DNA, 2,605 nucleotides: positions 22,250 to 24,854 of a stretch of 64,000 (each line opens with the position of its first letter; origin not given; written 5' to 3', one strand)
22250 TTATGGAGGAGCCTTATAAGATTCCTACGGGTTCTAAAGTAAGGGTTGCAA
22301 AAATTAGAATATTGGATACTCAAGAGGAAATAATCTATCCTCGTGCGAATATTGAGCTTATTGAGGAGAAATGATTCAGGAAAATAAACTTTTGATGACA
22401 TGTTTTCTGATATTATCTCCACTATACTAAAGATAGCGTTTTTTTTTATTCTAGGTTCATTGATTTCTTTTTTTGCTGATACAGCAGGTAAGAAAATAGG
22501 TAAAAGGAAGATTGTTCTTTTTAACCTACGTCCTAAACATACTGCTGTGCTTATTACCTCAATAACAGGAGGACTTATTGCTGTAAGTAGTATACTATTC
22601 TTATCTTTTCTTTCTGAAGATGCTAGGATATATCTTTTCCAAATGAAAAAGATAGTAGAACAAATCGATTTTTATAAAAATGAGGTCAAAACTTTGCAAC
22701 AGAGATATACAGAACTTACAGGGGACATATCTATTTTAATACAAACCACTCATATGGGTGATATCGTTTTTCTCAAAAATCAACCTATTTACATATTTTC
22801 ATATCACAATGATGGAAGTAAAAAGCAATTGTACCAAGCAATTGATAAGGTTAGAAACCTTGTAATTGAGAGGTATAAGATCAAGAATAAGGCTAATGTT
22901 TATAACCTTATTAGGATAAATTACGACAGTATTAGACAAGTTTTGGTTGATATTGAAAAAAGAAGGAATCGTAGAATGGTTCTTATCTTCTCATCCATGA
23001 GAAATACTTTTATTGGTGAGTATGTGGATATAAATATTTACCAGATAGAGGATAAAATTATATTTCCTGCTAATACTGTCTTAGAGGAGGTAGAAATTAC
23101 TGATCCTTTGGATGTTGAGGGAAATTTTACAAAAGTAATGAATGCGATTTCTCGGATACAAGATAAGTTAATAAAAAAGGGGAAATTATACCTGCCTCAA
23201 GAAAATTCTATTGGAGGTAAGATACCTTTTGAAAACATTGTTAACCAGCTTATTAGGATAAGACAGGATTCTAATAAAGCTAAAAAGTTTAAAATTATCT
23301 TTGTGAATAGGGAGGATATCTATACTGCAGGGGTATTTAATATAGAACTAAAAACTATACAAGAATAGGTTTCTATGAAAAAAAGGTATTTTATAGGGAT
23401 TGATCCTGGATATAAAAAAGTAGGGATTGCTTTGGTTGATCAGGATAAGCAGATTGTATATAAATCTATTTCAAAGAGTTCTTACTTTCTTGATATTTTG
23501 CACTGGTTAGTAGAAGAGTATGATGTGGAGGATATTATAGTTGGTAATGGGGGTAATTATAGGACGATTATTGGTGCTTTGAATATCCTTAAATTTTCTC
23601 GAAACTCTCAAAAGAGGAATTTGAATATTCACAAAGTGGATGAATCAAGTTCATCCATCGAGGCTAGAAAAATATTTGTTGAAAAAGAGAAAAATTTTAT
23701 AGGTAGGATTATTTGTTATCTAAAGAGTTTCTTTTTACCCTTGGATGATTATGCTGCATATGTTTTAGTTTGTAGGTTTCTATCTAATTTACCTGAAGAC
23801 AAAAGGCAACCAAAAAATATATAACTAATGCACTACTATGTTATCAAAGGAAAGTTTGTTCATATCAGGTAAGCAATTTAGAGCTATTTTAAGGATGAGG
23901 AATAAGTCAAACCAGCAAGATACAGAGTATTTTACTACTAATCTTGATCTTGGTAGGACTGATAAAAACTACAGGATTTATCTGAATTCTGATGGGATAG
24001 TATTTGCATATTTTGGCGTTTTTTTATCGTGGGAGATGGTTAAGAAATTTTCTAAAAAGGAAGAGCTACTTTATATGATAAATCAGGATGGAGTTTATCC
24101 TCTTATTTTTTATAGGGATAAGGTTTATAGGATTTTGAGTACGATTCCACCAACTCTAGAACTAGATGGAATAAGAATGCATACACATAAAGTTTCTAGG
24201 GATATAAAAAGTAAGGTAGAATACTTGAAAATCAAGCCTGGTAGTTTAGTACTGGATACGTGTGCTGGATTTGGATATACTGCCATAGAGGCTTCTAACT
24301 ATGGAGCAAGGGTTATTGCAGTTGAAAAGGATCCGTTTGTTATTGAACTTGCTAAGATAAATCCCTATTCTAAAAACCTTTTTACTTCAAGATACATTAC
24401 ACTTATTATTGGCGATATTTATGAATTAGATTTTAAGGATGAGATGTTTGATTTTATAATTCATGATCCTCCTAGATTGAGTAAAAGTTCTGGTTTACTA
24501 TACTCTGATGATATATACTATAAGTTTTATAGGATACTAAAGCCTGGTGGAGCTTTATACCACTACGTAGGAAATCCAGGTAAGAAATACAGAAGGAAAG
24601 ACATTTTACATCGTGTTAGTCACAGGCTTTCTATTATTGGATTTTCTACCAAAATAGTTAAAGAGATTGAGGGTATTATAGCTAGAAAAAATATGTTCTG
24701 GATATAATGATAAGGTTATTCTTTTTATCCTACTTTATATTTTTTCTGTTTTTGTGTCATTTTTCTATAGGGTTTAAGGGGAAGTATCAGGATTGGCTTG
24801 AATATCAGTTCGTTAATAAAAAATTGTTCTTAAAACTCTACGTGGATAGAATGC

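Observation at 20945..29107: Tightly coupled six-gene operon of mostly uncharacterised proteins ending in a 1466-aa TamB-like giant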

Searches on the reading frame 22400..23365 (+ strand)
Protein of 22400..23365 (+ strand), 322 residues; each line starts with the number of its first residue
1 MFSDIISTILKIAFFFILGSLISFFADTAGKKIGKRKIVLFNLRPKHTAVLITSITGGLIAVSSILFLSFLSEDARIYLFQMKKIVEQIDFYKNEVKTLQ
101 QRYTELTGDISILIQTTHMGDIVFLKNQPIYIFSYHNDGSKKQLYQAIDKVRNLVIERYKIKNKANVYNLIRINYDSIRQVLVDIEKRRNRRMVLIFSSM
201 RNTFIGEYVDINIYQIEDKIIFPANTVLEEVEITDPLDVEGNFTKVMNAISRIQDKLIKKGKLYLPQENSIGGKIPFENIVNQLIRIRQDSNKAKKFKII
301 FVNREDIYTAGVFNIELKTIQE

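Call 4: search_protein_families(library=pfam, proteins=[window:22400-23365:+], max_evalue=0.01)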
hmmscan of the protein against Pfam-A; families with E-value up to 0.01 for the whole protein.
window:22400-23365:+ (322 aa): 3 families
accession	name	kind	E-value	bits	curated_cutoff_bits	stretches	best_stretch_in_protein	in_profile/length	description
PF11283.13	DUF3084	-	1e-22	80.3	25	1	10-84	3-77/77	Protein of unknown function (DUF3084)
PF22062.2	DPOA2_OB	-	0.0063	16.9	27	0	144-227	4-89/109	DNA polymerase alpha subunit B, OB domain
PF09789.14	CC149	-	0.0076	16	30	0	83-115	71-103/316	Coiled-coil domain-containing protein 149-A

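Call 5: search_protein_families(library=ncbifam, proteins=[window:22400-23365:+], max_evalue=0.01)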
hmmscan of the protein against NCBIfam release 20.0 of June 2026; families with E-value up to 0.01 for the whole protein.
window:22400-23365:+ (322 aa): 0 families

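Call 83: find_homologous_proteins(query=window:22400-23365:+, max_evalue=0.00001)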
Query window:22400-23365:+ (322 aa): 35 proteins with E <= 0.00001 among 2247 candidates.
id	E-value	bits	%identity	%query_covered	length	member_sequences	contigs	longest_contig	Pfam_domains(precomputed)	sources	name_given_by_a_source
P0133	2.2e-199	679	100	100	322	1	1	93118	PF11283.14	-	-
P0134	5.2e-122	425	65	94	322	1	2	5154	PF11283.14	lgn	-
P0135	6.7e-122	425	61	99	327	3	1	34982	PF11283.14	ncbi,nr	ncbi:MAG: DUF3084 domain-containing protein [bacterium]|nr:DUF3084 domain-containing protein [bacter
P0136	1.3e-121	424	65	94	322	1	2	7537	PF11283.14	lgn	-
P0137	1.8e-121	423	59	100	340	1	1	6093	PF11283.14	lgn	-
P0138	1.9e-121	423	59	100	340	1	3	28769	PF11283.14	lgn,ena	-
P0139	2.6e-121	423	59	100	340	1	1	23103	PF11283.14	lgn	-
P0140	2.9e-121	423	59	100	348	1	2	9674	PF11283.14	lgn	-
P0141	3.5e-121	422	59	100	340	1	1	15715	PF11283.14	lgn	-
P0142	7.2e-121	421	59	100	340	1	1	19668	PF11283.14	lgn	-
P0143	7.3e-121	421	59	100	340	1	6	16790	PF11283.14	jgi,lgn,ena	-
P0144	1.5e-120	420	59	100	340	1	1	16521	PF11283.14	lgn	-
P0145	1.6e-120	420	59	100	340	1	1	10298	PF11283.14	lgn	-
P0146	1.9e-120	420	59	100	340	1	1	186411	PF11283.14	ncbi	-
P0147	2.7e-120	419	59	100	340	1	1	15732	PF11283.14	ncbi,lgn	-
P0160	1.5e-11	62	42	28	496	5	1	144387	PF11283.14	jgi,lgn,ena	-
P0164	1.7e-9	56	41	17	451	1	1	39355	PF11283.14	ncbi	-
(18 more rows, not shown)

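Call 86: find_encoding_contigs(protein=P0160, flank=6000, max_places=2)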
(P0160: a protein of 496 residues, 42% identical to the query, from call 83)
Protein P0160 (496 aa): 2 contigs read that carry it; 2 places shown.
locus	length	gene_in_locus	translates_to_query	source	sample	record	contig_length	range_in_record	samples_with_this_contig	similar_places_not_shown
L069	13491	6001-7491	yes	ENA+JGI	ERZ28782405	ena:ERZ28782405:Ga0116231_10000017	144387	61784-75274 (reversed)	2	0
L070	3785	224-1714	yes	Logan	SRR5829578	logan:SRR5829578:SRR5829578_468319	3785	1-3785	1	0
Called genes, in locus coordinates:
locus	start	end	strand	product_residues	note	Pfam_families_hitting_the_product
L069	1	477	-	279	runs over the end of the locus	PF01145:Band_7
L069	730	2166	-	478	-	PF02563:Poly_export, PF22461:SLBB_2 (faint), PF10531:SLBB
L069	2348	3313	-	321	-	PF00005:ABC_tran, PF13304:AAA_21 (faint)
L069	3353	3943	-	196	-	PF00475:IGPD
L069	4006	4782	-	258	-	PF00106:adh_short, PF13561:adh_short_C2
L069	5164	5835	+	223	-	PF00027:cNMP_binding, PF13545:HTH_Crp_2, PF00325:Crp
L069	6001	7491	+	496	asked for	PF11283:DUF3084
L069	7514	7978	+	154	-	PF03652:RuvX (faint)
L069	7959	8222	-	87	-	PF11344:DUF3146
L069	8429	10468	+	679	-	-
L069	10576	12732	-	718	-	PF01138:RNase_PH, PF03725:RNase_PH_C, PF03726:PNPase, PF01138:RNase_PH, PF00013:KH_1, PF22675:KH-I_KHDC4-BBP (faint), PF00575:S1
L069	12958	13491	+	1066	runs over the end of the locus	PF12419:DUF3670, PF00176:SNF2-rel_dom, PF00270:DEAD (weak), PF04851:ResIII, PF00271:Helicase_C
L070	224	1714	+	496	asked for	PF11283:DUF3084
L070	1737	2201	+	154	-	PF03652:RuvX (faint)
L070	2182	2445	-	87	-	PF11344:DUF3146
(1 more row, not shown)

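Call 87: find_encoding_contigs(protein=P0164, flank=6000, max_places=2)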
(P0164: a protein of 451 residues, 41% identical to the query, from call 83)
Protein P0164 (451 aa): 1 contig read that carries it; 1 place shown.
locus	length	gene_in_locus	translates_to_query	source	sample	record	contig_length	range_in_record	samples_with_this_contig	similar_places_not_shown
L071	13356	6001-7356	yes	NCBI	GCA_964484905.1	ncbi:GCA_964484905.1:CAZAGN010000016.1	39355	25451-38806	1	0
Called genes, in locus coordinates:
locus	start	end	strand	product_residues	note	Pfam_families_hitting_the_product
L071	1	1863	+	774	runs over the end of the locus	PF00270:DEAD, PF04851:ResIII, PF22527:DEXQc_Suv3 (weak), PF00271:Helicase_C (weak), PF08148:DSHCT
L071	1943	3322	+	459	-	PF13727:CoA_binding_3, PF02397:Bac_transf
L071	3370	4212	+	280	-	PF00950:ABC-3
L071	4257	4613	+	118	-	PF00892:EamA (weak), PF10639:TMEM234 (weak)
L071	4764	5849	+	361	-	PF01883:FeS_assembly_P, PF10609:ParA, PF13614:AAA_31, PF00142:Fer4_NifH (faint), PF01656:CbiA, PF09140:MipZ (weak)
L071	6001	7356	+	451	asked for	PF11283:DUF3084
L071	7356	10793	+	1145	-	PF13426:PAS_9, PF00989:PAS, PF13426:PAS_9, PF08447:PAS_3, PF01590:GAF, PF00512:HisKA, PF02518:HATPase_c, PF00072:Response_reg, +6 more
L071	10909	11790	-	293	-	PF01040:UbiA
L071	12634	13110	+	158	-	PF07963:N_methyl (weak)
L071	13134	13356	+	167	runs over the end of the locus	PF07963:N_methyl (weak)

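Call 95: predict_structure(alignment_id=A4)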
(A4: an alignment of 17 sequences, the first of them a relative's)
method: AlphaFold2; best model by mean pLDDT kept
length: 322 residues; sequences in the alignment: 17
mean_pLDDT: 76.8   pTM: 0.53
mean pLDDT of the five models: 76.8, 76.0, 72.3, 70.3, 68.3
residues with pLDDT >= 90: 79; 70-90: 137; 50-70: 82; < 50: 24
segments of 3 or more residues with pLDDT < 50: 34-45, 109-119
pLDDT, mean of each block of 10 residues (from residue 1): 68 71 64 48 51 68 68 61 68 73 60 47 82 90 90 83 59 88 90 92 83 92 92 90 91 89 77 73 88 86 89 86 86
secondary structure, 60 per line:
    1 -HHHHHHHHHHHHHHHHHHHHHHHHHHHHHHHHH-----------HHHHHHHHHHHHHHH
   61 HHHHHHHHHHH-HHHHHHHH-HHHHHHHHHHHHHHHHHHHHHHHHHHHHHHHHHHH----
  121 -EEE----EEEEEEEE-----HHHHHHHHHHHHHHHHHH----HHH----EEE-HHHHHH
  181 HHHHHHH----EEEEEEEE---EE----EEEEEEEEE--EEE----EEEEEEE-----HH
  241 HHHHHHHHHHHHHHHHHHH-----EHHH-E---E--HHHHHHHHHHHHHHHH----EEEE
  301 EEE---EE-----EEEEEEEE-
elements in order: H2-34 H46-71 H73-80 H82-116 E122-124 E129-136 H142-159 E171-173 H175-187 E192-199 E209-217 E220-222 E227-233 H239-259 H277-292 E297-303 E314-321

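Call 98: fold_search(model_id=the predicted structure, library=pdb)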
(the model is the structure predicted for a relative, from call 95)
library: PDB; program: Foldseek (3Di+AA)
matches with E <= 10: 204; with E <= 0.001: 0
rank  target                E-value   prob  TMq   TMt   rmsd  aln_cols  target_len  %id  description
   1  3j6x_71               7.2e-02  0.41  0.14  0.28   7.1        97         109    6  S. cerevisiae 80S ribosome bound with Taura syndrome virus (TSV) IRES, 5 degree rotation (Class II) (released 2014-06-11)
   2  8bf9_d                7.6e-02  0.38  0.14  0.29   6.7        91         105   12  Molecular view of ER membrane remodeling by the Sec61/TRAP translocon. (released 2023-11-01)
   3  8azw_Q                1.0e-01  0.33  0.15  0.28   6.8        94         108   13  Cryo-EM structure of the plant 60S subunit (released 2023-06-07)
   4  9bh5_Cd               1.2e-01  0.28  0.14  0.27   7.4        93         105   17  High-resolution C. elegans 80S ribosome structure - class 1 (released 2024-09-04)
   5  9v1i_lf               1.2e-01  0.28  0.14  0.25  14.6       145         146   12  Cryo- EM structure of ribosomal large subunit (LSU) from Entamoeba histolytica at 2.8 angstrom resolution (released 2025-10-08)
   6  5aj0_Ad               1.3e-01  0.33  0.14  0.31   7.0        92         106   14  Cryo electron microscopy of actively translating human polysomes (POST state). (released 2015-05-20)
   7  8c3a_AE               1.6e-01  0.25  0.14  0.28   7.0        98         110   10  Crystal structure of ailanthone bound to the Candida albicans 80S ribosome (released 2024-01-10)
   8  9qf4_BZ               1.7e-01  0.21  0.14  0.28   7.4       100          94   17  Structure of P. furiosus 70S ribosome grown at 95 degC (released 2025-11-05)
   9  4v6w_Cd               1.8e-01  0.30  0.14  0.28   6.7        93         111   12  Structure of the D. melanogaster 80S ribosome (released 2014-07-09)
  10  9h3g_AU               1.9e-01  0.25  0.15  0.29   6.7        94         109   13  Structure of the Arabidopsis thaliana 80S ribosome in complex with P- and E-site tRNAs and mRNA (released 2026-02-04)
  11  9i78_Ld               1.9e-01  0.23  0.15  0.28   6.8        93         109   16  Cryo-EM structure of Chaetomium thermophilum ribosome-bound SND3 translocon (released 2025-11-12)
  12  4v8p_BW               2.4e-01  0.21  0.15  0.30   7.3       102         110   12  T.thermophila 60S ribosomal subunit in complex with initiation factor 6. (released 2014-07-09)
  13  7old_Ld               2.4e-01  0.20  0.14  0.27   7.1        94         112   12  Thermophilic eukaryotic 80S ribosome at pe/E (TI)-POST state (released 2022-01-26)
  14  9v1l_lf               2.4e-01  0.20  0.15  0.27  14.8       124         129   14  Cryo- EM structure of large subunit (LSU) of 75S ribosome with P- tRNA from Entamoeba histolytica (released 2025-10-15)
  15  7of1_d                2.5e-01  0.23  0.14  0.29   6.8        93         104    6  Nog1-TAP associated immature ribosomal particle population A from S. cerevisiae (released 2021-11-03)
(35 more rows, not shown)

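Call 102: find_related_loci(query=A4, collection=genome_contigs, flank=6000)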
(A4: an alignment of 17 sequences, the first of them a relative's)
Query A4 (322 aa) in genome_contigs; peptide patterns used: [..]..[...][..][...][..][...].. (x = any residue, [..] = any of these).
585 stretches matched a pattern (row limit reached: there are more); 530 encode a relative of the query (tblastn E <= 1e-3); the best 80 are kept; 80 distinct loci.
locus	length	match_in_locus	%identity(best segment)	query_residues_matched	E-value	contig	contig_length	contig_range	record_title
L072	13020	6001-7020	59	1-322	2e-127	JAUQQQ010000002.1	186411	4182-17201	MAG: bacterium isolate ZGR_13_1_3.bins.10.Tibet NODE_138_length_186411_cov_19.994530, whole genome shotgun sequence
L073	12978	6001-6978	61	4-322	4e-130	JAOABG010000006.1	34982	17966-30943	MAG: bacterium isolate SKW172 NODE_6_length_34982_cov_3.494972, whole genome shotgun sequence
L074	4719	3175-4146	58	1-320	2e-113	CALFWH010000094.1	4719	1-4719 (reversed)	MAG: uncultured bacterium isolate H1_Bin_METABAT__99_sub_1_1 genome assembly, contig: c_000000149734, whole genome shotg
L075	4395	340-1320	46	2-320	3e-75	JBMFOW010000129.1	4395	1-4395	MAG: bacterium isolate KM4338-47 NODE_129_length_4395_cov_2.443956, whole genome shotgun sequence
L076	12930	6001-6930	47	19-320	1e-72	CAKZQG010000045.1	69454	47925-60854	MAG TPA_asm: uncultured bacterium isolate SRR5214706_bin.133_CONCOCT_v1.1_MAG genome assembly, contig: ERZ1744544.249, w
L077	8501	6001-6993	25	12-316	5e-20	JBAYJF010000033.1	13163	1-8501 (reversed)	MAG: Candidatus Margulisiibacteriota bacterium isolate SO_2016_GW1_49 scaffold08267_OW334_2016, whole genome shotgun seq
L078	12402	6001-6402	31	6-151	4e-18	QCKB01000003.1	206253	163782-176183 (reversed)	Prochlorococcus sp. AG-409-J16 Ga0171889_103, whole genome shotgun sequence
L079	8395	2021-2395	32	15-151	3e-17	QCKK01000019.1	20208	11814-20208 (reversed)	Prochlorococcus sp. AG-409-N21 Ga0171898_119, whole genome shotgun sequence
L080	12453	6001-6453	32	12-158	5e-17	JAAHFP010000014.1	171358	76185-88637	MAG: Symploca sp. SIO1C2 1C2_NODE_14, whole genome shotgun sequence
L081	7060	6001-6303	36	12-112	1e-16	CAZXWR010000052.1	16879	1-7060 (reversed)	MAG TPA_asm: uncultured bacterium isolate SRP072547_co1_397 genome assembly, contig: NODE_5587_length_16879_cov_8.097064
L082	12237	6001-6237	43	12-92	2e-16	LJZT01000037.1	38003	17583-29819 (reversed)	MAG: Phormidium sp. OSCR ITZY_scaf_264, whole genome shotgun sequence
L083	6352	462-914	32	12-158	3e-16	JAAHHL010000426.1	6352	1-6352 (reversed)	MAG: Caldora sp. SIO3E6 3E6_NODE_426, whole genome shotgun sequence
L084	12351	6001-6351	36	5-121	4e-16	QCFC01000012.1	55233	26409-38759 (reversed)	Prochlorococcus sp. AG-363-B04 Ga0115796_112, whole genome shotgun sequence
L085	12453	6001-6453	31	12-158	4e-16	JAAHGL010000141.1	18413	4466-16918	MAG: Symploca sp. SIO2C1 2C1_NODE_141, whole genome shotgun sequence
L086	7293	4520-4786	38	12-100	5e-16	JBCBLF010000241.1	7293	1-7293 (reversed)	MAG: Cyanobacteria bacterium J06627_8 NODE_241_length_7293_cov_6.921840, whole genome shotgun sequence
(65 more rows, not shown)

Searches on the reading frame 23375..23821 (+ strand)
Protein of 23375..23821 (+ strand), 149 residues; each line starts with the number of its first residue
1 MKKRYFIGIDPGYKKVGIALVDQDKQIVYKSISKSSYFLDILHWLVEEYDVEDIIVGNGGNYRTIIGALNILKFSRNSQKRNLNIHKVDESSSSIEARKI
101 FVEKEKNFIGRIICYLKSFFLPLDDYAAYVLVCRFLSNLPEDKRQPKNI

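Call 4: search_protein_families(library=pfam, proteins=[window:23375-23821:+], max_evalue=0.01)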
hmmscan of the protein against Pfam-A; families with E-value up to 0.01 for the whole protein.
window:23375-23821:+ (149 aa): 3 families
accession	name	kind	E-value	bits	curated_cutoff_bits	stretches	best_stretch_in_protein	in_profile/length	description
PF03652.20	RuvX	-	4.8e-10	40.3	29.2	1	6-106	3-110/134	Holliday junction resolvase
PF16921.10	Tex_YqgF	-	0.00041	21.2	27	1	6-95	3-97/126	Tex protein YqgF-like domain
PF04312.18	DUF460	-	0.0056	16.8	28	1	3-46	30-72/135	Protein of unknown function (DUF460)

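Call 5: search_protein_families(library=ncbifam, proteins=[window:23375-23821:+], max_evalue=0.01)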
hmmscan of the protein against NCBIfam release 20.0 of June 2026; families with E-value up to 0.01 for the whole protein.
window:23375-23821:+ (149 aa): 3 families
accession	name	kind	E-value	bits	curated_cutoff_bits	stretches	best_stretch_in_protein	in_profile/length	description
TIGR00250.1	RNAse_H_YqgF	equivalog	3.1e-06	27.3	43.25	1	8-105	2-106/130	Holliday junction resolvase RuvX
NF009842.0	PRK13317.1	equivalog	0.0022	17.4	234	1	5-111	3-97/277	type II pantothenate kinase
NF001026.0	PRK00109.2-2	equivalog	0.0097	15.9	155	0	6-107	3-108/130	Holliday junction resolvase RuvX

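Call 23: search_solved_structures(query=window:23375-23821:+, max_evalue=0.1)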
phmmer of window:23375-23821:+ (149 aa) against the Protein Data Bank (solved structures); distinct sequences matched with E-value up to 0.1: 0.

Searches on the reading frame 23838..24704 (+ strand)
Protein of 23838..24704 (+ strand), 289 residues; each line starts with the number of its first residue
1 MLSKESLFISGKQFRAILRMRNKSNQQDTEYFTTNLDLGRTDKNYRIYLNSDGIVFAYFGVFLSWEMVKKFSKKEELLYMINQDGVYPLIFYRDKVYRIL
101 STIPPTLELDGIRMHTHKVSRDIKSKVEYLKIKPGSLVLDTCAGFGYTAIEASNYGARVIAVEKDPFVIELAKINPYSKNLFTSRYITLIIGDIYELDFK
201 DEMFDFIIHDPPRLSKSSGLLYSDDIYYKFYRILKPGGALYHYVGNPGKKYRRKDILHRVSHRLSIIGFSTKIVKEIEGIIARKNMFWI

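Call 4: search_protein_families(library=pfam, proteins=[window:23838-24704:+], max_evalue=0.01)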
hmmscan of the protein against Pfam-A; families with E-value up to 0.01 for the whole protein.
window:23838-24704:+ (289 aa): 10 families
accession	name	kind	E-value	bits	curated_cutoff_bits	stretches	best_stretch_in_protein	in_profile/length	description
PF08241.18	Methyltransf_11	-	6.3e-08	33.6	21.2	1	139-241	1-94/95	Methyltransferase domain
PF13649.12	Methyltransf_25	-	6.8e-08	33.5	27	1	138-238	1-97/97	Methyltransferase domain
PF13847.12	Methyltransf_31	-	7.7e-07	29.3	27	1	133-241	2-108/145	Methyltransferase domain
PF05175.20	MTS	-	3.7e-06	27.1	23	1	129-254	26-149/170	Methyltransferase small domain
PF01555.25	N6_N4_Mtase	-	2e-05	25.1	26.7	1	132-173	179-220/221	DNA methylase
PF02475.24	TRM5-TYW2_MTfase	-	0.00029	21.3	28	1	131-208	33-109/164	TRM5/TYW2 methyltransferase domain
PF03602.21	Cons_hypoth95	-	0.0003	20.9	24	1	135-212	42-122/182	Conserved hypothetical protein 95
PF09445.16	Methyltransf_15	-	0.002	18.2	22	1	137-230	3-94/165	RNA cap guanine-N2 methyltransferase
PF01209.24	Ubie_methyltran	-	0.0041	16.9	20.1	0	113-241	28-150/233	ubiE/COQ5 methyltransferase family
PF00398.26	RrnaAD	-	0.0091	15.6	24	0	124-204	20-95/263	Ribosomal RNA adenine dimethylase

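Call 5: search_protein_families(library=ncbifam, proteins=[window:23838-24704:+], max_evalue=0.01)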
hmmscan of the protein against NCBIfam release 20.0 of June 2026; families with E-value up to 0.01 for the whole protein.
window:23838-24704:+ (289 aa): 29 families (the best 25 are shown)
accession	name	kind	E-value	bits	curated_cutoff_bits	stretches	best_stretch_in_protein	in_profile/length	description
NF011528.0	PRK14968.1-2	equivalog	2.9e-07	30.2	171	1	116-215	20-119/205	putative methyltransferase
NF011529.0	PRK14968.1-3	equivalog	3.2e-06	26.7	162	1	127-219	27-114/198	putative methyltransferase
NF043040.1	corrin_prot_MT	hypoth_equivalog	6.6e-06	25.7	180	1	111-209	18-116/216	corrinoid protein-associated methyltransferase CpaM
NF001241.0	PRK00216.1-2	equivalog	1.4e-05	24.9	327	1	125-207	42-116/231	demethylmenaquinone methyltransferase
TIGR03534.1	RF_mod_PrmC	equivalog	1.5e-05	24.6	199.1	1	126-217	80-170/253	peptide chain release factor N(5)-glutamine methyltransferase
NF011527.0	PRK14968.1-1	equivalog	1.7e-05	24.6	242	1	131-218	31-108/192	putative methyltransferase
TIGR01177.1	TIGR01177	hypoth_equivalog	1.9e-05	24.1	316.55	1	130-238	178-288/330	TIGR01177 family methyltransferase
NF002010.0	PRK00811.1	equivalog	2.1e-05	23.9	260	1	158-265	104-211/287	polyamine aminopropyltransferase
NF001790.0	PRK00517.3-3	equivalog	3.6e-05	23.3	269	1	132-208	120-196/262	50S ribosomal protein L11 methyltransferase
NF001243.0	PRK00216.1-4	equivalog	5.3e-05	22.7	235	1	112-209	27-122/237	demethylmenaquinone methyltransferase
NF002956.0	PRK03612.1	equivalog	9.4e-05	21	472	1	157-271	324-441/522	polyamine aminopropyltransferase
NF047823.1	tRNAwyosTaw2Pyroc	equivalog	0.00012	21.6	550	1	122-171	112-163/277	tRNA(Phe) (4-demethylwyosine(37)-C(7)) aminocarboxypropyltransferase Taw2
TIGR00537.1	hemK_rel_arch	hypoth_equivalog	0.0003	20.5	87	1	133-217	19-96/179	HemK2/MTQ2 family protein methyltransferase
TIGR03533.1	L3_gln_methyl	equivalog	0.00032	20.1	229.7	1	134-216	121-202/284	50S ribosomal protein L3 N(5)-glutamine methyltransferase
TIGR02752.1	MenG_heptapren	equivalog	0.00037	20.1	419.85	1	112-239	25-146/231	demethylmenaquinone methyltransferase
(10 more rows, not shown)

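Call 22: search_solved_structures(query=window:23838-24704:+, max_evalue=0.01)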
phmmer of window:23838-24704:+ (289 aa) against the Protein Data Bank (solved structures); distinct sequences matched with E-value up to 0.01: 10.
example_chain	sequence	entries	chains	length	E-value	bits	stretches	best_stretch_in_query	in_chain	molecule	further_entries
8vyd_A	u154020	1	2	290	1.1e-66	228.5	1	34-284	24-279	SAM-dependent methyltransferase, UPF0020 family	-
1ve3_A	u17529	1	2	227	1.4e-05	28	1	129-244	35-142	hypothetical protein PH0226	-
2as0_A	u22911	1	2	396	6e-05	25.9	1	132-216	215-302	hypothetical protein PH1915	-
3k6r_A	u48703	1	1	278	0.00012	24.9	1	121-172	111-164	putative transferase PH0793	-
3a25_A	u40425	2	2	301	0.00014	24.7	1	121-172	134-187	Uncharacterized protein PH0793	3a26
5e71_A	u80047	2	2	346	0.0024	20.6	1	136-240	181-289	N2, N2-dimethylguanosine tRNA methyltransferase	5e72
2zul_A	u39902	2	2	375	0.0046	19.7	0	135-252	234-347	Probable ribosomal RNA small subunit methyltransferase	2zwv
3dmf_A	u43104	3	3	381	0.0048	19.6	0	135-252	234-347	Probable ribosomal RNA small subunit methyltransferase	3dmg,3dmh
1ufk_A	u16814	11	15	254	0.0054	19.5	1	125-177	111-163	TT0836 protein | Ribosomal protein L11 methyltransferase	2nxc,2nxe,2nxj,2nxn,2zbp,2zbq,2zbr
3cjt_A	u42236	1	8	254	0.007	19.1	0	127-177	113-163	Ribosomal protein L11 methyltransferase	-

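Call 26: search_solved_structures(query=window:23838-24704:+, max_evalue=1e-20, show_alignments=1)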
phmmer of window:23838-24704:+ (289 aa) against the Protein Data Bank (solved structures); distinct sequences matched with E-value up to 1e-20: 1.
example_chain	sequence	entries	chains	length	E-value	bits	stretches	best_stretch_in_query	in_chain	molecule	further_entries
8vyd_A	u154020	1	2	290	1.1e-66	228.5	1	34-284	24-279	SAM-dependent methyltransferase, UPF0020 family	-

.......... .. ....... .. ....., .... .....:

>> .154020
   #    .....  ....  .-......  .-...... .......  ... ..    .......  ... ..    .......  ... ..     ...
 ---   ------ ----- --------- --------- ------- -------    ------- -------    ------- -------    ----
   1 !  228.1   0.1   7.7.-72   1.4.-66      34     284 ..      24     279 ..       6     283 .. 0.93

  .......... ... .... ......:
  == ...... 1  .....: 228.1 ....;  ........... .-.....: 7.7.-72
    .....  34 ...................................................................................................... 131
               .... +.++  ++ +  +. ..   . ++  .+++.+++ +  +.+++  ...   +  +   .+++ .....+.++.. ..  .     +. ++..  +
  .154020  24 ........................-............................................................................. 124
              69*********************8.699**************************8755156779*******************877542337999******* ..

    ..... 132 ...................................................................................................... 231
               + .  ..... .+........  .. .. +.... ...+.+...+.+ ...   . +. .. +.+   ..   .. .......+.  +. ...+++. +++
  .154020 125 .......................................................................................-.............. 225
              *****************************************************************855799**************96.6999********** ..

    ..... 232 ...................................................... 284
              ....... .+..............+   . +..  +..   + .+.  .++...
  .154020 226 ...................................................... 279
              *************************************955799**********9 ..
